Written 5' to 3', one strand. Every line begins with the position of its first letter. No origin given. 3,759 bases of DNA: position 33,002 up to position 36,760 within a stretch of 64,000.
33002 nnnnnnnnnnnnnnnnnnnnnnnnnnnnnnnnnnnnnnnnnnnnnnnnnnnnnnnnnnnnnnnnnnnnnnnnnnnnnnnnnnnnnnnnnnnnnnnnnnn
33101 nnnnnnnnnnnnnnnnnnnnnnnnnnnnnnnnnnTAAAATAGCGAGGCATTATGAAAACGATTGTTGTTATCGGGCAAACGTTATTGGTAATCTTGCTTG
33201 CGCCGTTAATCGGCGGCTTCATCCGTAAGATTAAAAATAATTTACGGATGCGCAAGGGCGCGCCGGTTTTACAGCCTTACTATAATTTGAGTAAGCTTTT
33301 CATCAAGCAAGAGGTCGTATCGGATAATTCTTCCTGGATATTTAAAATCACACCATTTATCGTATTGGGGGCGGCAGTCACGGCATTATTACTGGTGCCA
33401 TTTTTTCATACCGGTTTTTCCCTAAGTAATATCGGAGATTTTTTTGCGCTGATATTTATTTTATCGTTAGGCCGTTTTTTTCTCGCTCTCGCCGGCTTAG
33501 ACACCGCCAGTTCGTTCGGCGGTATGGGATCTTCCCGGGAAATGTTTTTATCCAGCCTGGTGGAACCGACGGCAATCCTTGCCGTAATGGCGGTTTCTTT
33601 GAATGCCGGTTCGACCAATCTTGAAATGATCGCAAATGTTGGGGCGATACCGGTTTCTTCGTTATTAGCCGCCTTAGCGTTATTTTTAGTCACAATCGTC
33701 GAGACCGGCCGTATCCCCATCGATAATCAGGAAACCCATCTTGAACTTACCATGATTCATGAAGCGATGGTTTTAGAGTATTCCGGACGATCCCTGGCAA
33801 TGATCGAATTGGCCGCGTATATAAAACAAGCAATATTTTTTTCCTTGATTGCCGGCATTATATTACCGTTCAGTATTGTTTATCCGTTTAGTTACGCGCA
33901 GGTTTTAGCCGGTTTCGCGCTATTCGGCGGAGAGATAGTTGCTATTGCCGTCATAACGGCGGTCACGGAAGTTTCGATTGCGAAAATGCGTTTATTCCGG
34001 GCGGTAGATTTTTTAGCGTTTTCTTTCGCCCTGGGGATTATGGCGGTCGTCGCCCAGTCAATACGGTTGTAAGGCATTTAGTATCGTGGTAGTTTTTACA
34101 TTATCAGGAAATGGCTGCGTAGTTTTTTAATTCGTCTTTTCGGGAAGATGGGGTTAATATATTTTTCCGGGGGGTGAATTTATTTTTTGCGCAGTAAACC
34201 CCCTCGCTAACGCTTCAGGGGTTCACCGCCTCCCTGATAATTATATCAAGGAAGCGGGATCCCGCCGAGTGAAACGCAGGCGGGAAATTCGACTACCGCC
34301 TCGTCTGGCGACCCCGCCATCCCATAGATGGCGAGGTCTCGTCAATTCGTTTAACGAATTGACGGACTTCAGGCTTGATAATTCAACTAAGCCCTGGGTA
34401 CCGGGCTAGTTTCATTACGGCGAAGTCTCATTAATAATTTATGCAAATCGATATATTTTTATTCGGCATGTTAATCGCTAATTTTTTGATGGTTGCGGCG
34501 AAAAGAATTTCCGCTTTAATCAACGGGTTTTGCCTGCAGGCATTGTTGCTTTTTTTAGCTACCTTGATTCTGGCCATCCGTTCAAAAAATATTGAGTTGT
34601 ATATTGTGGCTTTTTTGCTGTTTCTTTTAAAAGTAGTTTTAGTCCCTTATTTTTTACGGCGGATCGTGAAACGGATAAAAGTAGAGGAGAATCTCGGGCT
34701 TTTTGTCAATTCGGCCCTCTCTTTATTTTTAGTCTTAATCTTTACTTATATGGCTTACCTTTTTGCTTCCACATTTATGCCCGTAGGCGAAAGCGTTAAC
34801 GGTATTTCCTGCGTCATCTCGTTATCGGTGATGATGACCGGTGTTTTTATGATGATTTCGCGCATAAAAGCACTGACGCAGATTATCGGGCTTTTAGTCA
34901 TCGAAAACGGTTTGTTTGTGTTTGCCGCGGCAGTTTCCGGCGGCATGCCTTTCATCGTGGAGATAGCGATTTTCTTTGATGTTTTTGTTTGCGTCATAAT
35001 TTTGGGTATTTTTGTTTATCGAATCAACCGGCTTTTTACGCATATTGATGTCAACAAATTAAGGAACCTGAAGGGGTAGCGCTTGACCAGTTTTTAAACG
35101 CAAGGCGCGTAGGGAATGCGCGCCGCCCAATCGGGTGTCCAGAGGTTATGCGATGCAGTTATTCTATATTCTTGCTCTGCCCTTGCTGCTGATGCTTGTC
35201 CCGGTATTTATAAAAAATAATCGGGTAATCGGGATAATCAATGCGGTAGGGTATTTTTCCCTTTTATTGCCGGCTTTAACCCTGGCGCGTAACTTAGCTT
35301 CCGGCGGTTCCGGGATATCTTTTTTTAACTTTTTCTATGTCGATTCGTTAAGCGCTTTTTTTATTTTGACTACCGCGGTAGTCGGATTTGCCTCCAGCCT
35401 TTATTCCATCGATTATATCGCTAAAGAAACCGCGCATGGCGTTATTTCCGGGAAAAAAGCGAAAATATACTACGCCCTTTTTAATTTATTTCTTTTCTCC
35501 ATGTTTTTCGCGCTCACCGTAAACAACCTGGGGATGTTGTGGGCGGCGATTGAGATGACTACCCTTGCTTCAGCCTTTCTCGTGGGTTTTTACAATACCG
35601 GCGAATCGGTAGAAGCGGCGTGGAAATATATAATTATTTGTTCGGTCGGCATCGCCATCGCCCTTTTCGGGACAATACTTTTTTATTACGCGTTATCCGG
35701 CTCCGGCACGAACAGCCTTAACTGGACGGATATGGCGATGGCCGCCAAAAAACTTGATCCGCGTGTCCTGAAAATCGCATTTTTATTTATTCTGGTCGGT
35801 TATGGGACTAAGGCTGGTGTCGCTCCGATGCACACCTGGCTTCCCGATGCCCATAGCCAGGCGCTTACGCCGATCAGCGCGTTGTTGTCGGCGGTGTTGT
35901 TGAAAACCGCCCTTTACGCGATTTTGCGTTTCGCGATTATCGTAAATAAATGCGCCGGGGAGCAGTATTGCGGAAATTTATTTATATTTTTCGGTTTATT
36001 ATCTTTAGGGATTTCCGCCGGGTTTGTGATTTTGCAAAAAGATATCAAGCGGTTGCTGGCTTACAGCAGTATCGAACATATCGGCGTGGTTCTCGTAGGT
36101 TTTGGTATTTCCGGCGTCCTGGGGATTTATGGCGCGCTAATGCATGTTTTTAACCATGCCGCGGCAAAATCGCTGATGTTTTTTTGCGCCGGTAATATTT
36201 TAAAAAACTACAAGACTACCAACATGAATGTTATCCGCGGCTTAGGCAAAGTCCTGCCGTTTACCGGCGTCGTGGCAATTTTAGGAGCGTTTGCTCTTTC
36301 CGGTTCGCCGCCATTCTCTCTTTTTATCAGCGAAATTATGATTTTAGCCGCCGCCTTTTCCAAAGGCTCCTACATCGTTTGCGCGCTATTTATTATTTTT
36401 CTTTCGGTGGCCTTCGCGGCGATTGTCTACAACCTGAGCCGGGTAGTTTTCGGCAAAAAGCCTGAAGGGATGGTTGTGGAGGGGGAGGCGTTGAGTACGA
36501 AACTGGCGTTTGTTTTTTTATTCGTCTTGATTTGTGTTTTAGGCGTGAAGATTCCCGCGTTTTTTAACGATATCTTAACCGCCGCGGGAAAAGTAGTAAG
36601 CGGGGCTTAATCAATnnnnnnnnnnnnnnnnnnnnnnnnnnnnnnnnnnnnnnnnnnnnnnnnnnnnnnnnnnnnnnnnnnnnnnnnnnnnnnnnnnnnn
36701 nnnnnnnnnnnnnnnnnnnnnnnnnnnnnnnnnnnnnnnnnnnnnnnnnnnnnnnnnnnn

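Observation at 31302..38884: Six-gene hyf/hyc-like group-4 hydrogenase-related complex whose large subunit retains only 2 of 4 Ni-Fe cysteines and which lacks the NuoI/HycF-type ferredoxin subunit: probable Ehr-like complex of unknown function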

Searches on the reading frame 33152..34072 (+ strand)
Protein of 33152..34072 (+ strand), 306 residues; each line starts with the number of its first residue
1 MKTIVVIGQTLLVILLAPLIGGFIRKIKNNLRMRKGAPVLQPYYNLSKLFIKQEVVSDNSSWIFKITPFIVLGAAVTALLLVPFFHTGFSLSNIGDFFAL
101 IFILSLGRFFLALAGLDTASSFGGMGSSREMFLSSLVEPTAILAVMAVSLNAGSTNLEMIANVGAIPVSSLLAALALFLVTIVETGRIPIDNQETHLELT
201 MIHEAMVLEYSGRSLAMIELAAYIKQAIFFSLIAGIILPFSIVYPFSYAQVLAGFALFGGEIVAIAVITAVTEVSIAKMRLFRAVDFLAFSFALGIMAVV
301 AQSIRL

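Call 4: search_protein_families(library=pfam, proteins=[window:33152-34072:+])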
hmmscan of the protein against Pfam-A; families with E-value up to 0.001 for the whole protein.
window:33152-34072:+ (306 aa): 1 family
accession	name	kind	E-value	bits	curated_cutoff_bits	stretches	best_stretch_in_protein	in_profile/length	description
PF00146.26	NADHdh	-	4.1e-37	128.6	27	1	11-295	9-290/298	NADH dehydrogenase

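Call 6: search_protein_families(library=ncbifam, proteins=[window:33152-34072:+], max_evalue=0.001)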
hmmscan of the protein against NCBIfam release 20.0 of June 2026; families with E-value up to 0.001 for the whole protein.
window:33152-34072:+ (306 aa): 3 families
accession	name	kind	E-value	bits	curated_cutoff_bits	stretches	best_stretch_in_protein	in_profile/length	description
NF004741.0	PRK06076.1-2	equivalog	1.7e-14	53.8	305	1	23-300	43-327/337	NADH-quinone oxidoreductase subunit NuoH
NF004742.0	PRK06076.1-3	equivalog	2.7e-11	43.3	531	1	33-257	60-298/356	NADH-quinone oxidoreductase subunit NuoH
NF004740.0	PRK06076.1-1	equivalog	5.7e-08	32.6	399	1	11-237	31-256/325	NADH-quinone oxidoreductase subunit NuoH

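Call 69: search_solved_structures(query=window:33152-34072:+, max_evalue=0.00001, show_alignments=2)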
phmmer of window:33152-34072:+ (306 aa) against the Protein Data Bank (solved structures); distinct sequences matched with E-value up to 0.00001: 10.
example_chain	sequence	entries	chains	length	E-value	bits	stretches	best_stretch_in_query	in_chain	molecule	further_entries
7z0s_D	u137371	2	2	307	9.4e-41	143.3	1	6-294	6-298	Formate hydrogenlyase subunit 4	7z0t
6cfw_M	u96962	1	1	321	1.8e-19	73.5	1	7-288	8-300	Mbh13 NADH dehydrogenase subunit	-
6u8y_M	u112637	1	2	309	7.1e-09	38.8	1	8-268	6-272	NADH dehydrogenase subunit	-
7a23_H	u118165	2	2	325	4.6e-08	36.1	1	25-231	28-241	Nad1m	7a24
7ar7_H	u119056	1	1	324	4.7e-08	36.1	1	25-231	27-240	NADH-ubiquinone oxidoreductase chain 1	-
7aqq_H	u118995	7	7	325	4.9e-08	36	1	25-231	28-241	NADH-ubiquinone oxidoreductase chain 1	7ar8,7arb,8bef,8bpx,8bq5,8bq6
6hum_A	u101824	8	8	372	1.8e-07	34.2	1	38-238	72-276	NAD(P)H-quinone oxidoreductase subunit 1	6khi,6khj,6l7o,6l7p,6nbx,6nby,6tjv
6nbq_A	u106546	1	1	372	1.8e-07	34.2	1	38-238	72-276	NdhA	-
8e73_1M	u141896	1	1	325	2.2e-07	33.9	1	25-235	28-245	Nad1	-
6x89_1M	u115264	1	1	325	6.8e-07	32.3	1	25-235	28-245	NU1M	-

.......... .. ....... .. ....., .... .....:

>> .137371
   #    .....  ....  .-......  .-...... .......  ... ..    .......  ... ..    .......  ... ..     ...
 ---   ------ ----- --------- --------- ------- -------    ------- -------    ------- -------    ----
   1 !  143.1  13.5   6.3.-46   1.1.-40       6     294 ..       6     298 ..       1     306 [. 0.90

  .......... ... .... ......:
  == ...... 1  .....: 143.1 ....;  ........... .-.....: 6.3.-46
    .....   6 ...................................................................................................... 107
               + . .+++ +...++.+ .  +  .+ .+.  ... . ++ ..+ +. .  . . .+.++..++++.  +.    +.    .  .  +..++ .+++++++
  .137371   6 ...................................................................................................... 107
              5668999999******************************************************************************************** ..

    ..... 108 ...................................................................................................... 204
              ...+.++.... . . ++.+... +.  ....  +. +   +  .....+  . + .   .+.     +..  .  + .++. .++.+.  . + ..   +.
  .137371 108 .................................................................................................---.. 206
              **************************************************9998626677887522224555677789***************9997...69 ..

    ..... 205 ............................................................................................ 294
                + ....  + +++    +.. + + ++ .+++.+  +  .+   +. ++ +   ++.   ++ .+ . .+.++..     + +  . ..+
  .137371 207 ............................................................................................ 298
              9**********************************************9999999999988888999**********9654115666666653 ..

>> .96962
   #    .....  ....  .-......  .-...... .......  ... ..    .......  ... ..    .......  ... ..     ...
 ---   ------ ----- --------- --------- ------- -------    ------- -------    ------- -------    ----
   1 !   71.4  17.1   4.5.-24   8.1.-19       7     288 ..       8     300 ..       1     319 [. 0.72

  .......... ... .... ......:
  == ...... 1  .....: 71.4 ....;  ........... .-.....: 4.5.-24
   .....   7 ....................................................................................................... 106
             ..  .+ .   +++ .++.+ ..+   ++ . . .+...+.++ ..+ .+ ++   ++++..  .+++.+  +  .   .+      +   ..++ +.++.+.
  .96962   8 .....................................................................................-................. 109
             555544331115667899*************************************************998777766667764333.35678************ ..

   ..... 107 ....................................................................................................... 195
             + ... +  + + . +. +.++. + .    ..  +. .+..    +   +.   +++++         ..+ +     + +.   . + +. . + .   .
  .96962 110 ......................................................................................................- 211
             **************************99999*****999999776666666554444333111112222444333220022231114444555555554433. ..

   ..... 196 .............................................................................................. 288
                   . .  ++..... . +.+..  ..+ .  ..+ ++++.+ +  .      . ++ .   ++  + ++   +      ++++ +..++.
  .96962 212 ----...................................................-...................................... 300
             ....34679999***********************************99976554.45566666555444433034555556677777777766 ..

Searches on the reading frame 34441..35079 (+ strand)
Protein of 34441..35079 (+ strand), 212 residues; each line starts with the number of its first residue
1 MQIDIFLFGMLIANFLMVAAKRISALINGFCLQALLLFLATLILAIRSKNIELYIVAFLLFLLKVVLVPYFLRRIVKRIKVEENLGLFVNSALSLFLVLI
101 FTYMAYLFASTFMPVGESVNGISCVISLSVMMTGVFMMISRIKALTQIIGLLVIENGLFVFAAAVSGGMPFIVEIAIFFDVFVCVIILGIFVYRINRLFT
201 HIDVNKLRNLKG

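Call 4: search_protein_families(library=pfam, proteins=[window:34441-35079:+])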
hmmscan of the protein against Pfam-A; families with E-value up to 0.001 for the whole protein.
window:34441-35079:+ (212 aa): 0 families

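Call 6: search_protein_families(library=ncbifam, proteins=[window:34441-35079:+], max_evalue=0.001)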
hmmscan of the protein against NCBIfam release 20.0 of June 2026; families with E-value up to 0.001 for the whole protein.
window:34441-35079:+ (212 aa): 1 family
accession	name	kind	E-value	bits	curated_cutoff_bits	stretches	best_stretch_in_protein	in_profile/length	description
NF008556.0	PRK11492.1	equivalog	5.3e-24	85.3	136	1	6-212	10-216/216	hydrogenase 4 membrane subunit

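Call 68: search_solved_structures(query=window:34441-35079:+, max_evalue=1, show_alignments=1)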
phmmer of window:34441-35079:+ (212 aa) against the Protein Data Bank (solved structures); distinct sequences matched with E-value up to 1: 0.

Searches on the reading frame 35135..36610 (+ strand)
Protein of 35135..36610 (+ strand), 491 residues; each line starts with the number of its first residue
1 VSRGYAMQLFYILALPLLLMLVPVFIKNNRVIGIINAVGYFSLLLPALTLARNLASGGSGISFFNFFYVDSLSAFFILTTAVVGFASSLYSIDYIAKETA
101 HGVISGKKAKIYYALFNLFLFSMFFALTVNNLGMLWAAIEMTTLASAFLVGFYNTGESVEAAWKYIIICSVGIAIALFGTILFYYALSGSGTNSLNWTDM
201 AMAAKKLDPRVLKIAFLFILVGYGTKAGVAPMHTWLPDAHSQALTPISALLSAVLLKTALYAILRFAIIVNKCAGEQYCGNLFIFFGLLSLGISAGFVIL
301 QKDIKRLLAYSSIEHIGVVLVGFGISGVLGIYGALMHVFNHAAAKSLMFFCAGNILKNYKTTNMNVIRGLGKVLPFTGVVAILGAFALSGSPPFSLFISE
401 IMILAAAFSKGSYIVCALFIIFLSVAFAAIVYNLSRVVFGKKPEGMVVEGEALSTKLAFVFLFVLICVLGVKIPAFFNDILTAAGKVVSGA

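Call 4: search_protein_families(library=pfam, proteins=[window:35135-36610:+])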
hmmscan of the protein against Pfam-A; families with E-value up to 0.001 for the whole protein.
window:35135-36610:+ (491 aa): 2 families
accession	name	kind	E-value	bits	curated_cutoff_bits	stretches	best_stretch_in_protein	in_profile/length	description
PF00361.26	Proton_antipo_M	-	2.5e-54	184.9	21.5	1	130-419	2-287/294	NADH:quinone oxidoreductase/Mrp antiporter, TM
PF00662.26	Proton_antipo_N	-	0.00019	21.7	24.5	1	67-98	13-44/51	NADH-Ubiquinone oxidoreductase (complex I), chain 5 N-terminus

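Call 6: search_protein_families(library=ncbifam, proteins=[window:35135-36610:+], max_evalue=0.001)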
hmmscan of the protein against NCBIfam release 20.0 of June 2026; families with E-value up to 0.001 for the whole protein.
window:35135-36610:+ (491 aa): 72 families (the best 25 are shown)
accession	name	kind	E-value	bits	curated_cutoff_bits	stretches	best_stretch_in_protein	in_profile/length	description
NF005044.0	PRK06458.1-4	equivalog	2.9e-149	498.3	610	1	11-488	13-494/531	hydrogenase 4 subunit F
NF005045.0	PRK06458.1-5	equivalog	6.3e-126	421.2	543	1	7-490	2-484/484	hydrogenase 4 subunit F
NF005041.0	PRK06458.1-1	equivalog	2.7e-117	393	951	1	27-488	30-494/526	hydrogenase 4 subunit F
NF005043.0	PRK06458.1-3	equivalog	2e-112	376.6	533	1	8-478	8-472/483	hydrogenase 4 subunit F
NF005042.0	PRK06458.1-2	equivalog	1.5e-84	284.7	437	1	65-462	52-424/439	hydrogenase 4 subunit F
NF006427.0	PRK08676.1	equivalog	1.8e-83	281.1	511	1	61-484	54-479/486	hydrogenase membrane subunit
NF005086.0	PRK06521.1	equivalog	1.9e-66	224.9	667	1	31-431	42-439/669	hydrogenase 4 subunit B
NF006241.0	PRK08377.1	equivalog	9.8e-61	206.2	645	1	67-486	74-475/494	NADH dehydrogenase subunit N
TIGR01972.1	NDH_I_M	subfamily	1.1e-56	192.5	263.8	1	68-480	75-474/486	NADH-quinone oxidoreductase subunit M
NF006240.0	PRK08376.1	subfamily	1.6e-56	192.4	662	1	53-484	72-503/521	putative monovalent cation/H+ antiporter subunit D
NF006418.0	PRK08667.1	equivalog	1.6e-53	182.3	794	1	66-440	72-442/644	hydrogenase membrane subunit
NF005097.0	PRK06525.1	equivalog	6.3e-53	180.2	430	1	67-466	72-468/480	hydrogenase 4 subunit D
NF006419.0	PRK08668.1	equivalog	1.2e-49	169.6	617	1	10-472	9-466/613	NADH dehydrogenase subunit M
TIGR01770.1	NDH_I_N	subfamily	1.5e-46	159.4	332.6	1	10-470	8-465/472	NADH-quinone oxidoreductase subunit NuoN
NF005141.0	PRK06590.1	equivalog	1.8e-44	152.7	556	1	66-481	76-476/615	NADH-quinone oxidoreductase subunit L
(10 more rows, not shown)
